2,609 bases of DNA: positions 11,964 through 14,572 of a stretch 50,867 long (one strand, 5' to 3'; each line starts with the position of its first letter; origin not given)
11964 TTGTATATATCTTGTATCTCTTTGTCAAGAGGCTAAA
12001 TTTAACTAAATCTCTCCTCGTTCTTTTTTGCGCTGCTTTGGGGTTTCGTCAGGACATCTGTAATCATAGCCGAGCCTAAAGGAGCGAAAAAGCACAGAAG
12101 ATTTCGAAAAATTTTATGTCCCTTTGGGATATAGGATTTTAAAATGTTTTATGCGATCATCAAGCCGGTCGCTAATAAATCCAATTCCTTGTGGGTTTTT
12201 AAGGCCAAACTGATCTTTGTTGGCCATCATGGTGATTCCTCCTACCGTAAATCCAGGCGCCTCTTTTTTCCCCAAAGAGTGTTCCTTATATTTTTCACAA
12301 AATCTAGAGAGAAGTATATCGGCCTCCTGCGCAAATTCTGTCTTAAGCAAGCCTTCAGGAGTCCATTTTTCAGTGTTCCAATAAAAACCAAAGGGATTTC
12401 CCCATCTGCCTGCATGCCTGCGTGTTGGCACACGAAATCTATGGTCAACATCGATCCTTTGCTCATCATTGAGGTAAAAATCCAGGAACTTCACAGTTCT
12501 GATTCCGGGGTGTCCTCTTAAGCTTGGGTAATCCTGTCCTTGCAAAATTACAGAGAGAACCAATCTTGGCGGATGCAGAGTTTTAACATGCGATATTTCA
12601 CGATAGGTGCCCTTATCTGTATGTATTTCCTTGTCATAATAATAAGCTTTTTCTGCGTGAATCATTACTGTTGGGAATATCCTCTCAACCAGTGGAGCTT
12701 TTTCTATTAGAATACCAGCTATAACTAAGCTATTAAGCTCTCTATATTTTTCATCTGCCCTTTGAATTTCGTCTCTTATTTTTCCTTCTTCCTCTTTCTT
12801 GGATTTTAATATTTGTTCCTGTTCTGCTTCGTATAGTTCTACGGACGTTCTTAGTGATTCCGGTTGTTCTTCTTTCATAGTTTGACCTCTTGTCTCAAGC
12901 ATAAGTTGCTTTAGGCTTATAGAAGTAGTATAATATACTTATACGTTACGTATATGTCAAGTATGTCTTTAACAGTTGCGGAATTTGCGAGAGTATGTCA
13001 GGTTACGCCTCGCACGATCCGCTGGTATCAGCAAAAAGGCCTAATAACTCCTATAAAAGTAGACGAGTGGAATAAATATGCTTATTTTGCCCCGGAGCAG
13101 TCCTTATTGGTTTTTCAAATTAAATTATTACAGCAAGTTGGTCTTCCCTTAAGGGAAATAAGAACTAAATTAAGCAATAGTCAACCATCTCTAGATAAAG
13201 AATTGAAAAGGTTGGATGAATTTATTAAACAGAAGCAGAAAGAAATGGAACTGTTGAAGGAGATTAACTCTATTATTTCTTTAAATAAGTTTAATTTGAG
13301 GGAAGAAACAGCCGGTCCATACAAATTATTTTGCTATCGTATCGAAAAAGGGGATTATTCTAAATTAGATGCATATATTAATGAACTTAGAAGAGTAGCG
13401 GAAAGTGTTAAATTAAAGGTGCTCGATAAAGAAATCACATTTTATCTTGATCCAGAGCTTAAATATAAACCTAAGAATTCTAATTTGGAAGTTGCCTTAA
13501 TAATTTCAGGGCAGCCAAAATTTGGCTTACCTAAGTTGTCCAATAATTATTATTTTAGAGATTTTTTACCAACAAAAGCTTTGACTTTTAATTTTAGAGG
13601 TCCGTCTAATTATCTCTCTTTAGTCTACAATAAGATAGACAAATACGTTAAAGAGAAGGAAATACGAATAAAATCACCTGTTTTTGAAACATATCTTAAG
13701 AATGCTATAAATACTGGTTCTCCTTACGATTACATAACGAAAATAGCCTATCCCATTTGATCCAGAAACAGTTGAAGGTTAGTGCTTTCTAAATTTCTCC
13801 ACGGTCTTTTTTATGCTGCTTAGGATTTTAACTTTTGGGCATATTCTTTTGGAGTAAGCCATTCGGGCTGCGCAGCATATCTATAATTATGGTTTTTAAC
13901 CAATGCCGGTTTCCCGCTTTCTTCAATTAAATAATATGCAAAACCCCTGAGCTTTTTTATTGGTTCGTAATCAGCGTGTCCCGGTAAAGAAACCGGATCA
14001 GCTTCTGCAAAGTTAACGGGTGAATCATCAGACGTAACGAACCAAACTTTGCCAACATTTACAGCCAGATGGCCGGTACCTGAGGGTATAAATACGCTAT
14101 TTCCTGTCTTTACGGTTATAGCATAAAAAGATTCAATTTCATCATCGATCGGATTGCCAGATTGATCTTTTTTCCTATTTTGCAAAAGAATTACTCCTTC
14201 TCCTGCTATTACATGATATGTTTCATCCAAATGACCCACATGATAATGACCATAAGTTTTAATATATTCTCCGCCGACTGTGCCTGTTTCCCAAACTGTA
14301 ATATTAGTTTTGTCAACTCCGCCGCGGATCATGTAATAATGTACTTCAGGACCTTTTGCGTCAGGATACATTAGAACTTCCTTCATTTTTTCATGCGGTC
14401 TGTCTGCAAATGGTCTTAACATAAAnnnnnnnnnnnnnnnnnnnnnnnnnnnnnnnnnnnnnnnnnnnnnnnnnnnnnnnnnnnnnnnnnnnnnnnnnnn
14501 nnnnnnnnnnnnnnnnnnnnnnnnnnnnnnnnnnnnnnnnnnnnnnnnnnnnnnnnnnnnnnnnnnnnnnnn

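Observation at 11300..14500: Chain of gene cassettes, each ending in a decayed copy of one gene's 3' end (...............*)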

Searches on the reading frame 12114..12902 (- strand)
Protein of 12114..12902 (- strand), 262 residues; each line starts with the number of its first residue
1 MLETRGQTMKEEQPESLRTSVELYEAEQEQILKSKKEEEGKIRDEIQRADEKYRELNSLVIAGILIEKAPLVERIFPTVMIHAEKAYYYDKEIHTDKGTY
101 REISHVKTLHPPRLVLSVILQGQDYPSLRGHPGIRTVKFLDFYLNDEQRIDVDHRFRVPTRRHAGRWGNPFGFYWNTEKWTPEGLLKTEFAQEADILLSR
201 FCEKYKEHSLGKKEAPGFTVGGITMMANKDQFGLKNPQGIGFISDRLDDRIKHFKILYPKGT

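Call 5: search_protein_families(library=pfam, proteins=[window:12114-12902:-], max_evalue=0.01)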
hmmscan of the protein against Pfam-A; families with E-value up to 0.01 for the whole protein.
window:12114-12902:- (262 aa): 0 families

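Call 29: find_homologous_proteins(query=window:12114-12902:-)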
Query window:12114-12902:- (262 aa): 2 proteins with E <= 0.001 among 474 candidates.
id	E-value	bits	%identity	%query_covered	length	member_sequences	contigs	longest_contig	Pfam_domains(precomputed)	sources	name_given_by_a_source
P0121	4.2e-175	598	100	100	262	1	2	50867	-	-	-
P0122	1.4e-132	459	81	97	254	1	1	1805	-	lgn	-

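Call 30: find_encoding_contigs(protein=P0122, flank=10000)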
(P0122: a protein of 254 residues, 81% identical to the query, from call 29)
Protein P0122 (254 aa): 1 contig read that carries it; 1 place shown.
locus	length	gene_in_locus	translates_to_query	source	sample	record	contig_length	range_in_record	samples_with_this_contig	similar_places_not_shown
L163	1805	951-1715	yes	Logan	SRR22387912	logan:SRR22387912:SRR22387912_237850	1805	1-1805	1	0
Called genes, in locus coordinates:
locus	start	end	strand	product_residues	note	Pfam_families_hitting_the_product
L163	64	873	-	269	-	PF00376:MerR (weak), PF13411:MerR_1, PF06445:GyrI-like (weak)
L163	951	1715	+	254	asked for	-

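Call 58: search_protein_families(library=ncbifam, proteins=[window:12114-12902:-], max_evalue=0.001)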
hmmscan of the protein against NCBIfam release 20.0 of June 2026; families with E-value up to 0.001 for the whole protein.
window:12114-12902:- (262 aa): 0 families

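Call 64: search_protein_representatives(protein=window:12114-12902:-)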
Query: 262 residues. Proteins with E-value up to 0.001 (for the whole library): 3; up to 1e-10: 2; up to 1e-30: 2. The best 3 are listed.
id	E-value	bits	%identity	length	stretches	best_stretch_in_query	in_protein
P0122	4.4e-133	459.0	81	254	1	9-262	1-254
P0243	1.3e-54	201.9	45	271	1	12-245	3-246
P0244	7.4e-06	42.0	30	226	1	24-214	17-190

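Call 65: find_encoding_contigs(protein=P0243, flank=6000, max_places=3)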
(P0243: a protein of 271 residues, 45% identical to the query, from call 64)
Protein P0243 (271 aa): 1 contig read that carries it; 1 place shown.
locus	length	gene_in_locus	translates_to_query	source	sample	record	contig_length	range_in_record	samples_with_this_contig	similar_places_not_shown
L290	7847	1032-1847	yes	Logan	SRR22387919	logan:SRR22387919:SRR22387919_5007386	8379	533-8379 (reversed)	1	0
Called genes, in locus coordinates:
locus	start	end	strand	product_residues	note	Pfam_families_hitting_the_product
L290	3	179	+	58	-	?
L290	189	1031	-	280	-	PF00376:MerR (weak), PF13411:MerR_1, PF06445:GyrI-like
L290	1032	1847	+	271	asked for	-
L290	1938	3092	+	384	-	-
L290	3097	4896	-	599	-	PF01411:tRNA-synt_2c, PF07973:tRNA_SAD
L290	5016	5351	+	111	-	-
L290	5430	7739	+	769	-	-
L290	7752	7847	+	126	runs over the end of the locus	PF03652:RuvX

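Call 71: predict_structure(alignment_id=A3)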
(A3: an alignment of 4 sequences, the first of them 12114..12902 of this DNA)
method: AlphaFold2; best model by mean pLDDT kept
length: 262 residues; sequences in the alignment: 4
mean_pLDDT: 66.1   pTM: 0.64
mean pLDDT of the five models: 66.1, 65.6, 64.9, 64.8, 64.3
residues with pLDDT >= 90: 34; 70-90: 101; 50-70: 39; < 50: 88
segments of 3 or more residues with pLDDT < 50: 1-13, 93-104, 122-133, 167-171, 211-253, 260-262
pLDDT, mean of each block of 10 residues (from residue 1): 39 65 87 84 86 86 87 79 75 46 59 82 48 64 92 80 52 74 91 92 75 36 28 28 37 54 35
secondary structure, 60 per line:
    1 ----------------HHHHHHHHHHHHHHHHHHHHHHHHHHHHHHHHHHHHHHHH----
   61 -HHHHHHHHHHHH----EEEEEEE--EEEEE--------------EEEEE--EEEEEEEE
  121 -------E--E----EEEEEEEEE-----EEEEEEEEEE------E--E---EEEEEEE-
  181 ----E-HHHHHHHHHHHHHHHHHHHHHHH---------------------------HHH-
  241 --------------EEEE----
elements in order: H17-56 H62-73 E78-84 E87-91 E106-110 E113-120 E136-144 E150-159 E173-179 H187-209 E255-258

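Call 74: fold_search(model_id=the predicted structure, library=pdb)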
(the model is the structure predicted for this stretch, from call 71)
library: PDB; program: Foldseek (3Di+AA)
matches with E <= 10: 346; with E <= 0.001: 0
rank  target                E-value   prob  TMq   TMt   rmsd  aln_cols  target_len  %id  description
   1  9vel_q                1.4e-01  0.10  0.11  0.16  20.7       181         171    9  The composite cryo-EM structure of bacteriophage SPO1 capsid (released 2025-08-27)
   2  8j67_C                2.3e-01  0.12  0.13  0.17  15.3       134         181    9  Crystal structure of Toxoplasma gondii M2AP (released 2023-08-30)
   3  6u5b_S                2.6e-01  0.12  0.12  0.17  14.4       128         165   10  CryoEM Structure of Pyocin R2 - precontracted - baseplate (released 2020-04-15)
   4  6yfj_AA               3.1e-01  0.09  0.14  0.23  18.4       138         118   11  Virus-like particle of bacteriophage ESE001 (released 2020-09-02)
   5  8fvh_A                3.3e-01  0.06  0.13  0.19  13.1       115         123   13  Pseudomonas phage E217 neck (portal, head-to-tail connector, collar and gateway proteins) (released 2023-07-26)
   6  8j67_B                3.9e-01  0.10  0.13  0.17  12.7       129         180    8  Crystal structure of Toxoplasma gondii M2AP (released 2023-08-30)
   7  9hz7_M                4.1e-01  0.07  0.12  0.19  12.3       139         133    7  Agrobacterium phage 7-7-1 tail (released 2025-12-10)
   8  9v4p_A                4.1e-01  0.06  0.13  0.06  16.5       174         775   13  Cryo-EM structure of A. thaliana MET1(610-1534) bound covalently to a hemi-mCpG DNA (released 2025-11-26)
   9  8ass_B                4.8e-01  0.08  0.12  0.21  15.1       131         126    9  The Crystal structure of F46Y mutant of the agroavidin-biotin complex (released 2023-04-12)
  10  4r5j_C                5.1e-01  0.04  0.10  0.11  15.2       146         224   16  Crystal structure of the DnaK C-terminus (Dnak-SBD-A) (released 2014-09-10)
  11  8amh_B                5.7e-01  0.06  0.12  0.21  16.1       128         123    9  The Crystal structure of wt apo agroavidin (released 2023-04-12)
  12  6jpv_B                6.0e-01  0.04  0.12  0.17  15.0       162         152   14  Structural analysis of AIMP2-DX2 and HSP70 interaction (released 2019-10-02)
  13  9ums_B                6.4e-01  0.08  0.15  0.21  15.5       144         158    6  Cryo-EM structure of bacteriophage P1 connector (released 2025-10-22)
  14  6baq_D                6.4e-01  0.04  0.13  0.16  20.6       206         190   12  Mus musculus BPIFA1 (released 2018-05-09)
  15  9gtp_M                6.4e-01  0.04  0.09  0.10  16.9       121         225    7  Cryo-EM structure of a contractile injection system in Streptomyces coelicolor, the baseplate complex in extended stat (released 2025-06-18)
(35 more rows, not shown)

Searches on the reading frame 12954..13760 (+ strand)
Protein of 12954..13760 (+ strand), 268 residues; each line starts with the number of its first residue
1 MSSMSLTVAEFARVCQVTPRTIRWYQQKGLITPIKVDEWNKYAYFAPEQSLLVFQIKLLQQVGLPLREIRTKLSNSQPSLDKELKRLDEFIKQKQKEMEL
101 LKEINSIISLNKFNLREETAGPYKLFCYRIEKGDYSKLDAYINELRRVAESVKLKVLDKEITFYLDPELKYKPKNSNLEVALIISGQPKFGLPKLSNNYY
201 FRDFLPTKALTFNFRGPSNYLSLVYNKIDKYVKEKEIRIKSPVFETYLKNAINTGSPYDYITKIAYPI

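Call 5: search_protein_families(library=pfam, proteins=[window:12954-13760:+], max_evalue=0.01)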
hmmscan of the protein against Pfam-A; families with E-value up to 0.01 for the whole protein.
window:12954-13760:+ (268 aa): 3 families
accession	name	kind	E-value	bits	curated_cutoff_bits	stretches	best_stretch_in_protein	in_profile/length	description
PF13411.12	MerR_1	-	4.8e-12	46.2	21.6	1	7-74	2-67/69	MerR HTH family regulatory protein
PF00376.29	MerR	-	4.3e-07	30.1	28.2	1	7-34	1-29/38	MerR family regulatory protein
PF06445.20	GyrI-like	-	1.8e-06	28.7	26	1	132-264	19-150/155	GyrI-like small molecule binding domain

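Call 31: find_encoding_contigs(protein=window:12954-13760:+, flank=10000)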
Protein window:12954-13760:+ (268 aa): 1 contig read that carries it; 1 place shown.
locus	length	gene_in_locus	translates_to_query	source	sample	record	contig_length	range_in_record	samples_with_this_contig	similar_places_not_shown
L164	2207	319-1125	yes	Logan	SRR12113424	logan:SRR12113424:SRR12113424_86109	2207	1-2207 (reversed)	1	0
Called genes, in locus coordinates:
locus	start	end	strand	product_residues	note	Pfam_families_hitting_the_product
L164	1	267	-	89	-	?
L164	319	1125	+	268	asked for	PF00376:MerR (weak), PF13411:MerR_1, PF06445:GyrI-like (weak)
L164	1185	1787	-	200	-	PF06560:GPI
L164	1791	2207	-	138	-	?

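Call 58: search_protein_families(library=ncbifam, proteins=[window:12954-13760:+], max_evalue=0.001)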
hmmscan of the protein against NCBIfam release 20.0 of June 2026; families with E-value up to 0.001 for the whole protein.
window:12954-13760:+ (268 aa): 7 families
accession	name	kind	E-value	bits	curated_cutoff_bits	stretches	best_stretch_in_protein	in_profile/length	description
NF053782.1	ChlnTransRegdde3219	equivalog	5.3e-12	45.8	450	1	7-99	8-96/278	choline utilization transcriptional activator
TIGR02051.1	MerR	equivalog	8.6e-07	29.2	150.85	1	7-107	1-101/124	mercury resistance transcriptional regulator MerR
TIGR02043.1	ZntR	equivalog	1.2e-06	28.8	167.95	1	7-74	3-69/131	Zn(2+)-responsive transcriptional regulator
NF007069.0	PRK09514.1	equivalog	3.4e-06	27.1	143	1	8-96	4-91/141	Zn(2+)-responsive transcriptional regulator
TIGR01950.1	SoxR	equivalog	2.7e-05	23.9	116.9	1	6-88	2-85/142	redox-sensitive transcriptional activator SoxR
TIGR02044.1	CueR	equivalog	5.5e-05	23.2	147.4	1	8-75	3-69/127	Cu(I)-responsive transcriptional regulator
TIGR02047.1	CadR-PbrR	equivalog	0.00062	19.8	151.45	0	7-100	2-97/127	Cd(II)/Pb(II)-responsive transcriptional regulator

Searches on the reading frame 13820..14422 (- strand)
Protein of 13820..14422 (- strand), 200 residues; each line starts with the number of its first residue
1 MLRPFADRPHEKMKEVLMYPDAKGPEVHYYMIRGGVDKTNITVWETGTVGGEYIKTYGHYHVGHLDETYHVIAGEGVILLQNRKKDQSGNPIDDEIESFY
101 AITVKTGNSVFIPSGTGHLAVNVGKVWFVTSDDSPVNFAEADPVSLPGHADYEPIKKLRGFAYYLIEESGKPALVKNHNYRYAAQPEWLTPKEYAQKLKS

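Call 5: search_protein_families(library=pfam, proteins=[window:13820-14422:-], max_evalue=0.01)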
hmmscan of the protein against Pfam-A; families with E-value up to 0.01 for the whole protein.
window:13820-14422:- (200 aa): 2 families
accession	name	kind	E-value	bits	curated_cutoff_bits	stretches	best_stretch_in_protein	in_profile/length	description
PF06560.17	GPI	-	3.6e-19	69.2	20.7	1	38-177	51-177/182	Glucose-6-phosphate isomerase (GPI)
PF07883.17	Cupin_2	-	0.00011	22.2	27.2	0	102-125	38-61/70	Cupin domain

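Call 58: search_protein_families(library=ncbifam, proteins=[window:13820-14422:-], max_evalue=0.001)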
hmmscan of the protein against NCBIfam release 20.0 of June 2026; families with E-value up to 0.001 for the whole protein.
window:13820-14422:- (200 aa): 0 families
